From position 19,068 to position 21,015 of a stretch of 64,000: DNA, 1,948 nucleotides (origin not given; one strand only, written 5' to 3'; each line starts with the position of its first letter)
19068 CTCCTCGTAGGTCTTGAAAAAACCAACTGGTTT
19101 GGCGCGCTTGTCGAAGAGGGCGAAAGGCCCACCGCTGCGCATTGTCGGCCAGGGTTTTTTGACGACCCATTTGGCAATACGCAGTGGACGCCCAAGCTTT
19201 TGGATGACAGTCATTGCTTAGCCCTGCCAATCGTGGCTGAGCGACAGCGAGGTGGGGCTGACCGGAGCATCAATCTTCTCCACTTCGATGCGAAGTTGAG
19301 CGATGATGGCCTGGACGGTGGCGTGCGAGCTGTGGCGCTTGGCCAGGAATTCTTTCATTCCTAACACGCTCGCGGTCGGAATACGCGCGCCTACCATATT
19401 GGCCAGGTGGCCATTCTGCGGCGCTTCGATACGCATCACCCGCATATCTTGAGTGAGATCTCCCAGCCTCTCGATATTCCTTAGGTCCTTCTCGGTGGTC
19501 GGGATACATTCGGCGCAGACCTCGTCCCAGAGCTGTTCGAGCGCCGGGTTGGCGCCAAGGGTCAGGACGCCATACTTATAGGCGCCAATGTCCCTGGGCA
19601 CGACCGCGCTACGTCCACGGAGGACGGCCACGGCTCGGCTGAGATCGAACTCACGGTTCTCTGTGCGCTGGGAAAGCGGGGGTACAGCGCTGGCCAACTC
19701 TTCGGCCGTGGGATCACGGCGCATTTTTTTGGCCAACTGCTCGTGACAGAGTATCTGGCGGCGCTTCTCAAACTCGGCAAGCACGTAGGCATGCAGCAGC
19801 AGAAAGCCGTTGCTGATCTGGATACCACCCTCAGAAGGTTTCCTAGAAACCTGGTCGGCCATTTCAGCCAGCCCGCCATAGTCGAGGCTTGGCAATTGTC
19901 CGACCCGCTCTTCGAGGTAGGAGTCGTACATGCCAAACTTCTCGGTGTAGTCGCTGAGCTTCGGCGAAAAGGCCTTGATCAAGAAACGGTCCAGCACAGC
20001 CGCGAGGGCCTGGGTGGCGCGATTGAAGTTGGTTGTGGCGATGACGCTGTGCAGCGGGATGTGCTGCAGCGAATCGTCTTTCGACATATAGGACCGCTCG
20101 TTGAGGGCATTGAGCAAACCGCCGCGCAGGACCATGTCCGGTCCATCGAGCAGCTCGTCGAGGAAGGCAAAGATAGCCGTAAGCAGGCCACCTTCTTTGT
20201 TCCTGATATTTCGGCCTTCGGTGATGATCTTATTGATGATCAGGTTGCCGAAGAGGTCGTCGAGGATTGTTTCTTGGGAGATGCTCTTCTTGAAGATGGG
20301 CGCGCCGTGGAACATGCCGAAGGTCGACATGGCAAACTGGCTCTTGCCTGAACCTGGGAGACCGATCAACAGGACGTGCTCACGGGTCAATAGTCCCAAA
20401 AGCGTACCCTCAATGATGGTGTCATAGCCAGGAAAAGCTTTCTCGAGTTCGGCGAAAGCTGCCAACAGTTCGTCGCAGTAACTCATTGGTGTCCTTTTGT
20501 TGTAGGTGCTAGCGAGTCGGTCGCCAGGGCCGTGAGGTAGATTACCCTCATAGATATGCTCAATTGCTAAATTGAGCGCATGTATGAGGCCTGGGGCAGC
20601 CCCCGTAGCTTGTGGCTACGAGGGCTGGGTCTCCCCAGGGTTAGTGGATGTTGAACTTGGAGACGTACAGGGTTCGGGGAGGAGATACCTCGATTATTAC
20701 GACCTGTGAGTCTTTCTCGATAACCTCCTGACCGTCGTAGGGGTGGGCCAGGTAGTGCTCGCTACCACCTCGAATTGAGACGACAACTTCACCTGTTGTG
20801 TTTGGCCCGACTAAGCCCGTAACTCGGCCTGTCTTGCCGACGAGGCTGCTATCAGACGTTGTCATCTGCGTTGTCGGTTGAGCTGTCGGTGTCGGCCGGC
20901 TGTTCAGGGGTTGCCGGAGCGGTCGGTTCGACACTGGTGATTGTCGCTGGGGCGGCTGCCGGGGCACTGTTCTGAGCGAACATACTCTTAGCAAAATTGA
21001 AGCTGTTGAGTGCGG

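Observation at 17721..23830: Co-regulated membrane module: LemA-like/lipoprotein, flotillin/NfeD and MoxR-AAA+/VWA operons sharing leader motifs and 3' hairpin repeats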

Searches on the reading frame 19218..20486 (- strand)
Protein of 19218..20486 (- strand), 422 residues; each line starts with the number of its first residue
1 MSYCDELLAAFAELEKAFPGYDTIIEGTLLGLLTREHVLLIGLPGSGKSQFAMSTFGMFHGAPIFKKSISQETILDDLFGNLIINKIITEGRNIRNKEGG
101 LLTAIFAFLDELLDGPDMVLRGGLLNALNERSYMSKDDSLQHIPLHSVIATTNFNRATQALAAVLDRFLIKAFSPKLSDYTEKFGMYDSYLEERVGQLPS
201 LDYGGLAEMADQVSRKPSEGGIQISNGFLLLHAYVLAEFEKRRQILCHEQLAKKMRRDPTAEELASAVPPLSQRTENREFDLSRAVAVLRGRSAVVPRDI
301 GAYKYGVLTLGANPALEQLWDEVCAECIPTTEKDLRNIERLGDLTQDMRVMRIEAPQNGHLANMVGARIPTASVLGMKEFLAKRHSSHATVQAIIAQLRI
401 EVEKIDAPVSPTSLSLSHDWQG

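Call 6: search_protein_families(library=pfam, proteins=[window:19218-20486:-], max_evalue=0.01)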
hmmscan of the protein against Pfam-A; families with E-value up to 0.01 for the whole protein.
window:19218-20486:- (422 aa): 4 families
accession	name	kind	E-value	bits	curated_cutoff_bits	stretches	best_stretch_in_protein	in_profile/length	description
PF20030.5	bpMoxR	-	2.7e-23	82.6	27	1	7-177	3-169/205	MoxR domain in the MoxR-vWA-beta-propeller ternary systems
PF07728.20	AAA_5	-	2.9e-09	37.5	22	1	37-168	1-139/139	AAA domain (dynein-related subfamily)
PF07726.17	AAA_3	-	0.00099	19.4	27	1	37-170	1-131/131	ATPase family associated with various cellular activities (AAA)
PF13671.12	AAA_33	-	0.0059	17.3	27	0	38-80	2-39/143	AAA domain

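Call 13: find_encoding_contigs(protein=window:19218-20486:-, flank=10000, max_places=6)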
Protein window:19218-20486:- (422 aa): 1 contig read that carries it; 1 place shown.
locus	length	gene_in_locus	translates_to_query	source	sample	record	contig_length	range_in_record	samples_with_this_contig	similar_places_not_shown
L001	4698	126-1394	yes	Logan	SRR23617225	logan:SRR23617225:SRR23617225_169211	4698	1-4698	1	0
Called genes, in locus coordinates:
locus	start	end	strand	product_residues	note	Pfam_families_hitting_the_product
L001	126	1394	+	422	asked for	PF20030:bpMoxR, PF07728:AAA_5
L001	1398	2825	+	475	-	-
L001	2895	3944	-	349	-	-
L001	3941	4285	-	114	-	PF03551:PadR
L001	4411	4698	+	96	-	?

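Call 14: find_homologous_proteins(query=window:19218-20486:-)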
Query window:19218-20486:- (422 aa): 11 proteins with E <= 0.001 among 8000 candidates.
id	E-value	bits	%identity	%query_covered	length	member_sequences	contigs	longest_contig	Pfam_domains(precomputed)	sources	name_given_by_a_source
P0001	6.2e-277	936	100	100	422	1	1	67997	PF20030.6,PF07728.21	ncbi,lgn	-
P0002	6.0e-125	436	50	100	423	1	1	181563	PF20030.6,PF07728.21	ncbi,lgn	-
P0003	2.6e-44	170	31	96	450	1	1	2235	PF20030.6,PF07728.21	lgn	-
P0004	1.5e-14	72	35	39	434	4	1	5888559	PF20030.6,PF17868.8,PF07728.21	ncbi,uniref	ncbi:AAA family ATPase [Brevibacillus fluminis]|uniref:AAA family ATPase n=1 Tax=Brevibacillus flumi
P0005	9.8e-14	69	36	38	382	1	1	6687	PF20030.6,PF17868.8,PF00004.36,PF07728.21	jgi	jgi:MoxR-like ATPase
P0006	4.9e-13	67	35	40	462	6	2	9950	PF20030.6,PF17868.8,PF07728.21,PF01078.28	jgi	jgi:MoxR-like ATPase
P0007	1.6e-11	62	33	39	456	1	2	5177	PF20030.6,PF17868.8,PF07728.21,PF01078.28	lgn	-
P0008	3.6e-11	61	32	35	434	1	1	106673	PF20030.6,PF17868.8,PF07728.21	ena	-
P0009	3.8e-10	58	32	41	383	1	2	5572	PF20030.6,PF01695.24,PF07726.18,PF07728.21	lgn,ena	-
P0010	4.9e-10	57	28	53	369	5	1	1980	PF20030.6,PF17868.8,PF07728.21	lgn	-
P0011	7.3e-8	50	31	34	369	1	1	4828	PF20030.6,PF17868.8,PF07728.21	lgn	-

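Call 15: find_encoding_contigs(protein=P0002, flank=10000, max_places=4)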
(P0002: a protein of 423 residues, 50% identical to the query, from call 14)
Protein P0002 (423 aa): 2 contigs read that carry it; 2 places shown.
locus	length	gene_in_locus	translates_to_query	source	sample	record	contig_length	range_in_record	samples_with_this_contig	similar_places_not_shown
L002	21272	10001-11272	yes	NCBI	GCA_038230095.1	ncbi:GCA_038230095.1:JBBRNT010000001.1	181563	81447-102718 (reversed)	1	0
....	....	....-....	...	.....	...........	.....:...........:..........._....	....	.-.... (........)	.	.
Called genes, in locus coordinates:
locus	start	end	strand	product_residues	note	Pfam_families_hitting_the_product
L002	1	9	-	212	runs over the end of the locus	PF03848:TehB, PF13489:Methyltransf_23, PF05175:MTS (weak), PF08241:Methyltransf_11, PF08242:Methyltransf_12, PF13649:Methyltransf_25, PF13847:Methyltransf_31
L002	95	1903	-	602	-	PF12229:PG_binding_4, PF13354:Beta-lactamase2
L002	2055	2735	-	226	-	PF13302:Acetyltransf_3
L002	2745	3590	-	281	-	PF13489:Methyltransf_23, PF13649:Methyltransf_25, PF13847:Methyltransf_31, PF08241:Methyltransf_11, PF08242:Methyltransf_12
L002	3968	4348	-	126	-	-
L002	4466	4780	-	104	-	PF01741:MscL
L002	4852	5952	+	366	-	-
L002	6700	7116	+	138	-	-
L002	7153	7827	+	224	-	-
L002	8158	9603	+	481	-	PF01145:Band_7, PF15975:Flot (weak)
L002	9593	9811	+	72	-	-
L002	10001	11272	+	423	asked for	PF20030:bpMoxR, PF07728:AAA_5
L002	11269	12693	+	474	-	-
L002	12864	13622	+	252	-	PF00005:ABC_tran, PF02463:SMC_N (weak), PF13304:AAA_21 (faint)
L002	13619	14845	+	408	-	PF12704:MacB_PCD, PF02687:FtsX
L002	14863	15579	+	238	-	PF02578:Cu-oxidase_4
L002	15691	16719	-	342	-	PF01380:SIS, PF10432:bact-PGI_C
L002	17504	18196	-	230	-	-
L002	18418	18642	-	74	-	-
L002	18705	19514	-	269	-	-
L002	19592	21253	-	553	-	PF00118:Cpn60_TCP1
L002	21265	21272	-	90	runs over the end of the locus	PF00166:Cpn10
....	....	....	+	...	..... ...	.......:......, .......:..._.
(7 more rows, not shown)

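Call 16: find_encoding_contigs(protein=P0003, flank=10000, max_places=4)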
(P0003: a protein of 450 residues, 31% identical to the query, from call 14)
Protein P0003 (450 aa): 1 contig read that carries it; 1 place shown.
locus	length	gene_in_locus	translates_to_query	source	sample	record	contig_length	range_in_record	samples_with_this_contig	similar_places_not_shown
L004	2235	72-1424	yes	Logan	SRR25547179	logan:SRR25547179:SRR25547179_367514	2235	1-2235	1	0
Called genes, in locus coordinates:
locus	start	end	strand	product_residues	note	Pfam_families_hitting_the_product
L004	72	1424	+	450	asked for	PF20030:bpMoxR, PF07728:AAA_5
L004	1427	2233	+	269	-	?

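Call 54: search_protein_families(library=padloc, proteins=[window:19218-20486:-], max_evalue=0.01)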
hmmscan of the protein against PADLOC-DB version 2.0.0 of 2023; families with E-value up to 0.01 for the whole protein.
window:19218-20486:- (422 aa): 1 family
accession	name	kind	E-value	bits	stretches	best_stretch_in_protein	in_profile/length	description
PDLC04140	mad8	-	0.0018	15.9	1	34-80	26-67/314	mads_8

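Call 55: search_protein_families(library=phrogs, proteins=[window:19218-20486:-], max_evalue=0.01)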
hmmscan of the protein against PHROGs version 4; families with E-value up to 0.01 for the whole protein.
window:19218-20486:- (422 aa): 4 families
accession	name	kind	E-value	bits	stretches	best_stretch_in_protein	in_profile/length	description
phrog_19600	-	other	6e-19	69.2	1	7-305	53-320/447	ATPase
phrog_20895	-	other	4.7e-09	36.3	1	13-182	32-205/586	ATPase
phrog_26492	-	other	7.2e-05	22.4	1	12-173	26-189/618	ATPase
phrog_16448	-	other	0.00017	21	1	36-171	450-588/680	ATPase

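Call 56: search_protein_families(library=ncbifam, proteins=[window:19218-20486:-], max_evalue=0.01)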
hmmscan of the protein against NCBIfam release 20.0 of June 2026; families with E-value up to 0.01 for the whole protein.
window:19218-20486:- (422 aa): 1 family
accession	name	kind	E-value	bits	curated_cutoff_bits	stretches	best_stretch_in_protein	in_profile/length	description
NF010054.0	PRK13531.1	equivalog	4.1e-15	55.8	681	1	14-182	18-185/498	ATPase RavA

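Call 80: find_encoding_contigs(protein=P0008, flank=8000, max_places=2)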
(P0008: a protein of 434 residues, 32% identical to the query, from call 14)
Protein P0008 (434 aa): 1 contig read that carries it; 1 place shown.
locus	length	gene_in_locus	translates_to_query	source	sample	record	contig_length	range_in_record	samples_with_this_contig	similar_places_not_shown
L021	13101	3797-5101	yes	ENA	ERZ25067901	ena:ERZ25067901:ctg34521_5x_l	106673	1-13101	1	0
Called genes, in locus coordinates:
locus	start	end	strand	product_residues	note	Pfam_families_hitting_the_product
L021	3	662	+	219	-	?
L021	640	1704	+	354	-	PF00702:Hydrolase (weak), PF08645:PNK3P, PF13419:HAD_2 (weak), PF13242:Hydrolase_like, PF00475:IGPD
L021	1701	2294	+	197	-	PF00117:GATase, PF01174:SNO (weak)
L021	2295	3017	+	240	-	PF00977:His_biosynth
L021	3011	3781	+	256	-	PF00977:His_biosynth, PF01207:Dus (weak), PF05690:ThiG (faint)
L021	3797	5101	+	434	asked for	PF20030:bpMoxR, PF07728:AAA_5, PF17868:AAA_lid_8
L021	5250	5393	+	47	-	-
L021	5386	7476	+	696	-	PF05762:VWA_CoxE, PF13519:VWA_2 (weak)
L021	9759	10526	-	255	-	PF03309:Pan_kinase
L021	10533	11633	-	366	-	-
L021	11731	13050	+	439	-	-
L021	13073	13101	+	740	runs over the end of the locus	PF18072:FGAR-AT_linker, PF00586:AIRS, PF02769:AIRS_C, PF00586:AIRS, PF02769:AIRS_C (weak)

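Call 81: search_dna_similar(query=window:19218-20486:-, collection=phages, mode=protein, max_rows=10)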
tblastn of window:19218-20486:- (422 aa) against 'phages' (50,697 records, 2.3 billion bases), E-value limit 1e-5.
Records with a match: 11; places in all: 11; records where one place covers at least 80% of the query: 0.
Best place of each record, by identity: <60% 11.
By first word of the organism name: Bacteriophage 4; Salmonella 3; Campylobacter 2; Escherichia 1; Moorella 1.
By host as written in the record: - 4; Campylobacter jejuni 2; Homo sapiens 2; Escherichia coli O157:H7 ATCC 43895 1; Salmonella enterica subsp. enterica serovar Kentucky 1; Moorella thermoacetica DSM 103132 1.
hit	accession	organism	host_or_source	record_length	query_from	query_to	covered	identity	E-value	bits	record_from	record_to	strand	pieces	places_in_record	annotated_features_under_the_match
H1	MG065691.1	Campylobacter phage A11a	Campylobacter jejuni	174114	36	300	63%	28.5%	1e-10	69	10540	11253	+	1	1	record has no annotation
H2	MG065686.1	Campylobacter phage A18a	Campylobacter jejuni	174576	36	300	63%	28.5%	1e-10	69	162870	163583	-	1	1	record has no annotation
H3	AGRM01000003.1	Salmonella enterica subsp. houtenae str. ATCC BAA-1581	Homo sapiens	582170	36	300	63%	27.4%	4e-8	62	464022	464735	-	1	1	ATPase family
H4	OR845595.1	Escherichia phage ECO95 1-6-1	Escherichia coli O157:H7 ATCC 43895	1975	36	200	39%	30.7%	4e-8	61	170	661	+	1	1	record has no annotation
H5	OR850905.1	Salmonella phage S.Kent 1-2-1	Salmonella enterica subsp. enterica ...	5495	36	200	39%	30.7%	5e-8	61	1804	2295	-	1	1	record has no annotation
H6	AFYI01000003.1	Salmonella enterica subsp. enterica serovar Infantis str. ...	Homo sapiens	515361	36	200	39%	30.7%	6e-8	61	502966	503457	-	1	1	ATPase family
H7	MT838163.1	Bacteriophage sp.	human fecal samples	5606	36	171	32%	34.8%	1e-10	69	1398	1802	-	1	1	record has no annotation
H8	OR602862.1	Moorella phage MTATph1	Moorella thermoacetica DSM 103132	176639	16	170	37%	30.4%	5e-7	58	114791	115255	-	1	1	ATPase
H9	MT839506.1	Bacteriophage sp.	human fecal samples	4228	36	173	33%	33.6%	1e-8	64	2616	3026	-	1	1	record has no annotation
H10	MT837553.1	Bacteriophage sp.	human fecal samples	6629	36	171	32%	34.1%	2e-9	66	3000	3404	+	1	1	record has no annotation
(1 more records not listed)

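Call 104: search_protein_families(library=pfam, proteins=[L002:9593-9811:+], max_evalue=0.1)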
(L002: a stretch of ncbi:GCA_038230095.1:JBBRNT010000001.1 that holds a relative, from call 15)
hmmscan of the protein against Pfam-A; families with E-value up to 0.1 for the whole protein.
L002:9593-9811:+ (72 aa): 0 families

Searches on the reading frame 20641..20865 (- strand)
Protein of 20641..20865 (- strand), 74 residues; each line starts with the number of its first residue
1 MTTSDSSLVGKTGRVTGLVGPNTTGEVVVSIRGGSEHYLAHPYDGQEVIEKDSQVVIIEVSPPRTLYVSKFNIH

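Call 6: search_protein_families(library=pfam, proteins=[window:20641-20865:-], max_evalue=0.01)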
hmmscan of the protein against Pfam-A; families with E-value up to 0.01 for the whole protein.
window:20641-20865:- (74 aa): 1 family
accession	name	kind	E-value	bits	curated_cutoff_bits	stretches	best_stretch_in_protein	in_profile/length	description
PF01957.25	NfeD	-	0.00054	20.6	29.1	1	7-60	3-48/57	NfeD-like C-terminal, partner-binding domain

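Call 54: search_protein_families(library=padloc, proteins=[window:20641-20865:-], max_evalue=0.01)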
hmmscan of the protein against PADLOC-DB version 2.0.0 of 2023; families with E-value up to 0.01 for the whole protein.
window:20641-20865:- (74 aa): 0 families

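Call 55: search_protein_families(library=phrogs, proteins=[window:20641-20865:-], max_evalue=0.01)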
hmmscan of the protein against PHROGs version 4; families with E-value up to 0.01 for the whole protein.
window:20641-20865:- (74 aa): 0 families

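Call 56: search_protein_families(library=ncbifam, proteins=[window:20641-20865:-], max_evalue=0.01)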
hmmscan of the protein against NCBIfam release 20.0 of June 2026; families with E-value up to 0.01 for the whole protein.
window:20641-20865:- (74 aa): 0 families

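Call 104: search_protein_families(library=pfam, proteins=[window:20641-20865:-], max_evalue=0.1)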
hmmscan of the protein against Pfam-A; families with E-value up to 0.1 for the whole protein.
window:20641-20865:- (74 aa): 1 family
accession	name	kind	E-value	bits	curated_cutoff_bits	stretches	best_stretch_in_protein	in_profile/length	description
PF01957.25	NfeD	-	0.00054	20.6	29.1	1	7-60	3-48/57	NfeD-like C-terminal, partner-binding domain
